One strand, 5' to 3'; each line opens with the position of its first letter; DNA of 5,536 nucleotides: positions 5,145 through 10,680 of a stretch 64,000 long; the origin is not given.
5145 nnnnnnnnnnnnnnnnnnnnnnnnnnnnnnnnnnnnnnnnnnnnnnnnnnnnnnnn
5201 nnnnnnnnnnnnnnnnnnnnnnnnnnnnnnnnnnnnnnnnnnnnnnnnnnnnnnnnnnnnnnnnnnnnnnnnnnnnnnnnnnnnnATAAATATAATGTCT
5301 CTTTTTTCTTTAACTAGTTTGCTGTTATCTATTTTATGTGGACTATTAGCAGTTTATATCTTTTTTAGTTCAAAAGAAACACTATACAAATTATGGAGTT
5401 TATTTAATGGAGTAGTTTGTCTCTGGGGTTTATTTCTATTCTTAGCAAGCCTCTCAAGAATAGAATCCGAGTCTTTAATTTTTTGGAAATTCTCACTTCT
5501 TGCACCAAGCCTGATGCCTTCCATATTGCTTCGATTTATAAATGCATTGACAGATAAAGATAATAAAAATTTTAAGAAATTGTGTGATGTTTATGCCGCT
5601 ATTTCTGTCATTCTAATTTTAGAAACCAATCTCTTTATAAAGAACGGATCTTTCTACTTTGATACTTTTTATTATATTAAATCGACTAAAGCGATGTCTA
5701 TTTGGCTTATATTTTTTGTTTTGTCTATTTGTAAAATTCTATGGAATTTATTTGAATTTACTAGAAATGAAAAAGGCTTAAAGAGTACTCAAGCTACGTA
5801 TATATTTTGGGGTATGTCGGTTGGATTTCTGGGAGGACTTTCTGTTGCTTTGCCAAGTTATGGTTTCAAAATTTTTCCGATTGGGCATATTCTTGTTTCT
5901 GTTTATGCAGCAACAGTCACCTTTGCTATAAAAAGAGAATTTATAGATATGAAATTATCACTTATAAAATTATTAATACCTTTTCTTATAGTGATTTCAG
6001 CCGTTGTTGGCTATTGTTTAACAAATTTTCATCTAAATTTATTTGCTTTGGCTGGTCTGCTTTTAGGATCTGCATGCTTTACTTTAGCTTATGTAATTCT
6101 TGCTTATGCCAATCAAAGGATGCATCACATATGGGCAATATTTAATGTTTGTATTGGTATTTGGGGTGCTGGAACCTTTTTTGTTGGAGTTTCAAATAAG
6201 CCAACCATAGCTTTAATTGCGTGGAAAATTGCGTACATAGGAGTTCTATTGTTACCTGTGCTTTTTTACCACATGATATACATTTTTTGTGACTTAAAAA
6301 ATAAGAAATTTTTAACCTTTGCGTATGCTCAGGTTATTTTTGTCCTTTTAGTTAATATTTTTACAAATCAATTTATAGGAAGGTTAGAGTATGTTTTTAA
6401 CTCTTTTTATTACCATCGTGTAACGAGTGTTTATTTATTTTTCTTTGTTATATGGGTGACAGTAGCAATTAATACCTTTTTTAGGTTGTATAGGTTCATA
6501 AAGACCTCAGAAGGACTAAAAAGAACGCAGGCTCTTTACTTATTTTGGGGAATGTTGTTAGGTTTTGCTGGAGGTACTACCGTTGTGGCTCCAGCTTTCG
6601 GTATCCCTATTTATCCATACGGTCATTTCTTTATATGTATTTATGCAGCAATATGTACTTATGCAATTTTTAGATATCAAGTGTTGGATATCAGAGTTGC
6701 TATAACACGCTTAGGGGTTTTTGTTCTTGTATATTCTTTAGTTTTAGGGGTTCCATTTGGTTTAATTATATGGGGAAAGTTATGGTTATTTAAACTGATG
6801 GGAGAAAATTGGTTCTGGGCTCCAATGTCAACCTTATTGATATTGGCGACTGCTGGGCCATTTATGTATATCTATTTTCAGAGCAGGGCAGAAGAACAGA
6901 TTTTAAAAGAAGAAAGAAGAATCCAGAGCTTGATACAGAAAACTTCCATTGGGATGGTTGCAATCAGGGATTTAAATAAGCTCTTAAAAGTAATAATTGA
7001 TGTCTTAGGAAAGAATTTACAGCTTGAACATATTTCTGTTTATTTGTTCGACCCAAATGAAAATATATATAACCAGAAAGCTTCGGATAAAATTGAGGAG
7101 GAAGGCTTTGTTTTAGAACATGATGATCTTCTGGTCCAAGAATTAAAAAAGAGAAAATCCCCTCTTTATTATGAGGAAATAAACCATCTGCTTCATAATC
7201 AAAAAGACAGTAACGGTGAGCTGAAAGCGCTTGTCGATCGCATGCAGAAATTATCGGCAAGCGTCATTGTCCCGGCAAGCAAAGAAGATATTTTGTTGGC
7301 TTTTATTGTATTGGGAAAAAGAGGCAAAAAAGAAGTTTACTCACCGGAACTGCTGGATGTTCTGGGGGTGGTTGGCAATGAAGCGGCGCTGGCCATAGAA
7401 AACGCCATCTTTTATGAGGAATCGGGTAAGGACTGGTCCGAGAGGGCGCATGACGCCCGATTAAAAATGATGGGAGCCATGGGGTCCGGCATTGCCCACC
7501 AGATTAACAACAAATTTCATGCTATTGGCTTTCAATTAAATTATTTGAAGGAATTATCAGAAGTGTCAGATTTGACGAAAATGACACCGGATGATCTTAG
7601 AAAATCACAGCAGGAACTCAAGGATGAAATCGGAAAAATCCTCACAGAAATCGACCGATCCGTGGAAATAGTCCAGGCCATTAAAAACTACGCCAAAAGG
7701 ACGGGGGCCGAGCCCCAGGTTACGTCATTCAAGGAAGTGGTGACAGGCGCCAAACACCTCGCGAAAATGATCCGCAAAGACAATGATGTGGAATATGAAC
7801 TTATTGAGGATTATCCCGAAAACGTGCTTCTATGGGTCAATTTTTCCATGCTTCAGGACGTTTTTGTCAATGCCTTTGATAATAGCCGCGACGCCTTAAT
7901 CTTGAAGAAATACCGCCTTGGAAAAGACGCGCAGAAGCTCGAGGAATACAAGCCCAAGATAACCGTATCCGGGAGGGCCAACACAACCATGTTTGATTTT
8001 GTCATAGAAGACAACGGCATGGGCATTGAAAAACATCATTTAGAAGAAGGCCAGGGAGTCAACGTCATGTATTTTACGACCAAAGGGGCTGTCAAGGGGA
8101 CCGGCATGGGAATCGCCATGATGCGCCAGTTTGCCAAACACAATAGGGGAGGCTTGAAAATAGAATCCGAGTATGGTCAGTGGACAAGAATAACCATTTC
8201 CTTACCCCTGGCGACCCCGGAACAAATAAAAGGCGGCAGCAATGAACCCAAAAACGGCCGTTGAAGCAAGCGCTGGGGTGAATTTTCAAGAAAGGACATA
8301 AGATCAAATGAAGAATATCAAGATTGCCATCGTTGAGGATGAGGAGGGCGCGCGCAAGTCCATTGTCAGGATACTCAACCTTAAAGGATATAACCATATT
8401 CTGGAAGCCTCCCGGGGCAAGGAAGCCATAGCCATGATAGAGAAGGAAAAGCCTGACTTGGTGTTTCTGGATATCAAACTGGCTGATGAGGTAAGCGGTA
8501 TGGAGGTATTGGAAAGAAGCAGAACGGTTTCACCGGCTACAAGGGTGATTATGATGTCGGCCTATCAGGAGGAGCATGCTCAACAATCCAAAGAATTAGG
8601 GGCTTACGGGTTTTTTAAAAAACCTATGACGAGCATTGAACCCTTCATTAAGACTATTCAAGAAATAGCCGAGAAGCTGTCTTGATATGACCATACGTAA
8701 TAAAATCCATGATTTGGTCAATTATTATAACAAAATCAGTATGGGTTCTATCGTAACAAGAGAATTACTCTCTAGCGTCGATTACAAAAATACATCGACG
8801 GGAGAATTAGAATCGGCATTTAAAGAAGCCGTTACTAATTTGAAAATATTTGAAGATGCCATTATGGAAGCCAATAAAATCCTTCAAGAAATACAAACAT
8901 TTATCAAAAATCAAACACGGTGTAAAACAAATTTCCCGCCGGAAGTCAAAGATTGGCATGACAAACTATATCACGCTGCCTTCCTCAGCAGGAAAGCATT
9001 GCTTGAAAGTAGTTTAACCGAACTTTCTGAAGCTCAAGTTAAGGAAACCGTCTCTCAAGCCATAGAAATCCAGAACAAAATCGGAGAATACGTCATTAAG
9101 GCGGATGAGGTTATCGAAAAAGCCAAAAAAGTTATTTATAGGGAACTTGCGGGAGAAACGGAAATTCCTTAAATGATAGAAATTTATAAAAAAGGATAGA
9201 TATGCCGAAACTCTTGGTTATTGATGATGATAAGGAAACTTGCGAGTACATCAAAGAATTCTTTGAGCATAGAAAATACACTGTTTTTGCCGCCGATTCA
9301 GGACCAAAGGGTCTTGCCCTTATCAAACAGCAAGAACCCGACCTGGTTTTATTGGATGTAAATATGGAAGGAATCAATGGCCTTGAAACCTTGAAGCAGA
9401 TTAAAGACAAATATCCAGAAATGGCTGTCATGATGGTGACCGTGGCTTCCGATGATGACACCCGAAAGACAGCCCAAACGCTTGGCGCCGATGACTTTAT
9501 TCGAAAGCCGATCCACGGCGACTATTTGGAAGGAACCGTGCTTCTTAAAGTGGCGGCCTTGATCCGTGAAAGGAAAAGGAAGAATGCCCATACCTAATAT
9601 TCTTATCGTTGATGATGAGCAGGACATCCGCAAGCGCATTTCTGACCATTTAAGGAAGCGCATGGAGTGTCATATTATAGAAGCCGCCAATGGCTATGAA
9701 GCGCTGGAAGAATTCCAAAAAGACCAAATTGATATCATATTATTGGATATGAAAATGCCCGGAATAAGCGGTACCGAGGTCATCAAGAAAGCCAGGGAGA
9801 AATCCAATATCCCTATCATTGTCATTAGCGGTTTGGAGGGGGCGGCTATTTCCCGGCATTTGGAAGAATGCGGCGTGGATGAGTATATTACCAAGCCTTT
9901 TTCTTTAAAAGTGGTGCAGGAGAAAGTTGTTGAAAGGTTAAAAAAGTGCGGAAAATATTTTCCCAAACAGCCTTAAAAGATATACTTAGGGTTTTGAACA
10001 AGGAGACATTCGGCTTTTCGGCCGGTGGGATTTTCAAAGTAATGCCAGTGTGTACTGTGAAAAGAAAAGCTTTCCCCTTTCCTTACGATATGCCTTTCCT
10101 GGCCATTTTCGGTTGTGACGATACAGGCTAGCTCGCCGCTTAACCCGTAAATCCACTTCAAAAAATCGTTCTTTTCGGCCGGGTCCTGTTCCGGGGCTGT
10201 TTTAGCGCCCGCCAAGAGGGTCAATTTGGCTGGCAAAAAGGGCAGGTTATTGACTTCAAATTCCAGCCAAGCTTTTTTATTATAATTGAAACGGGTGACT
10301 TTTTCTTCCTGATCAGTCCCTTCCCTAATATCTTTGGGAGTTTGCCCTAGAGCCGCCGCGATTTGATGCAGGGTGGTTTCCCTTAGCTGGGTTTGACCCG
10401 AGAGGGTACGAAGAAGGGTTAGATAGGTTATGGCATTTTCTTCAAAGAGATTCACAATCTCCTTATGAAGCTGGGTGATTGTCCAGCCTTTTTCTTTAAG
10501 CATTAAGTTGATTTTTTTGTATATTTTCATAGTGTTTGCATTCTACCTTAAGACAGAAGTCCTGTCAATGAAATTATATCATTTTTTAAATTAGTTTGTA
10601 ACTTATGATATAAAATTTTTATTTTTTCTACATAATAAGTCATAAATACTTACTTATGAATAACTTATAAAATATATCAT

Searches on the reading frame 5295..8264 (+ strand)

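Call 8: search_protein_families(library=pfam, proteins=[window:5295-8264:+], max_evalue=0.001)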
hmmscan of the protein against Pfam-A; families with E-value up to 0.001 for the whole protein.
window:5295-8264:+ (989 aa): 2 families
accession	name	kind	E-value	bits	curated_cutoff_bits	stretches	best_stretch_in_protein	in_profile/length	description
PF02518.31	HATPase_c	-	1.8e-11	44.9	26.4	1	853-973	6-110/111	Histidine kinase-, DNA gyrase B-, and HSP90-like ATPase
PF16927.11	HisKA_7TM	-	1.2e-10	42.1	28.6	1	256-466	2-222/224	N-terminal 7TM region of histidine kinase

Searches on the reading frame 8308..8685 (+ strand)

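Call 9: search_protein_families(library=pfam, proteins=[window:8308-8685:+], max_evalue=0.01)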
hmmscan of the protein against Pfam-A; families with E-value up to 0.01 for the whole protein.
window:8308-8685:+ (125 aa): 1 family
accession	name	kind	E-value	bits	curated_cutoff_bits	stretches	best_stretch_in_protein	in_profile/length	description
PF00072.30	Response_reg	-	1.8e-23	83.3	30.2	1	6-108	1-102/111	Response regulator receiver domain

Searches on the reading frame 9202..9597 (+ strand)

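Call 9: search_protein_families(library=pfam, proteins=[window:9202-9597:+], max_evalue=0.01)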
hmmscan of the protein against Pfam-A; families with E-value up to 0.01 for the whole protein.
window:9202-9597:+ (131 aa): 2 families
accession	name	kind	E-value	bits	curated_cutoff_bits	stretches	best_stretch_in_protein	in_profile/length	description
PF00072.30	Response_reg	-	1.1e-29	103.2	30.2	1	5-109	2-106/111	Response regulator receiver domain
PF02254.24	TrkA_N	-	0.0075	17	23.8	1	4-100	24-114/116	TrkA-N domain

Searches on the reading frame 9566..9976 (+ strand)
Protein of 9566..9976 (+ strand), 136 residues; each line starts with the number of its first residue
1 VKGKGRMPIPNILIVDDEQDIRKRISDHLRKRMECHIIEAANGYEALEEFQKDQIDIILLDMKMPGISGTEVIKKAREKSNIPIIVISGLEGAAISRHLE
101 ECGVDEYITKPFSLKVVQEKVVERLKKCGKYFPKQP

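Call 9: search_protein_families(library=pfam, proteins=[window:9566-9976:+], max_evalue=0.01)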
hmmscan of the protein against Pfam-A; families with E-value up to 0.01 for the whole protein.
window:9566-9976:+ (136 aa): 2 families
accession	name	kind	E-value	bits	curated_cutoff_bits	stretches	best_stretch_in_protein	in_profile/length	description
PF00072.30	Response_reg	-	4e-25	88.6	30.2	1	12-121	1-110/111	Response regulator receiver domain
PF21332.3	AmiR_N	-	0.0092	16.4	27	0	12-113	3-99/111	AmiR, N-terminal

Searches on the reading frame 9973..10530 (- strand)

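Call 9: search_protein_families(library=pfam, proteins=[window:9973-10530:-], max_evalue=0.01)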
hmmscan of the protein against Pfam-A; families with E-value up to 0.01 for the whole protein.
window:9973-10530:- (185 aa): 2 families
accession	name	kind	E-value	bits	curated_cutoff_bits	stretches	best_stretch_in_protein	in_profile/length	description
PF07883.17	Cupin_2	-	3.7e-08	33.4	27.2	1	125-178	20-69/70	Cupin domain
PF13443.12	HTH_26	-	0.00069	20.3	22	1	6-68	1-57/63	Cro/C1-type HTH DNA-binding domain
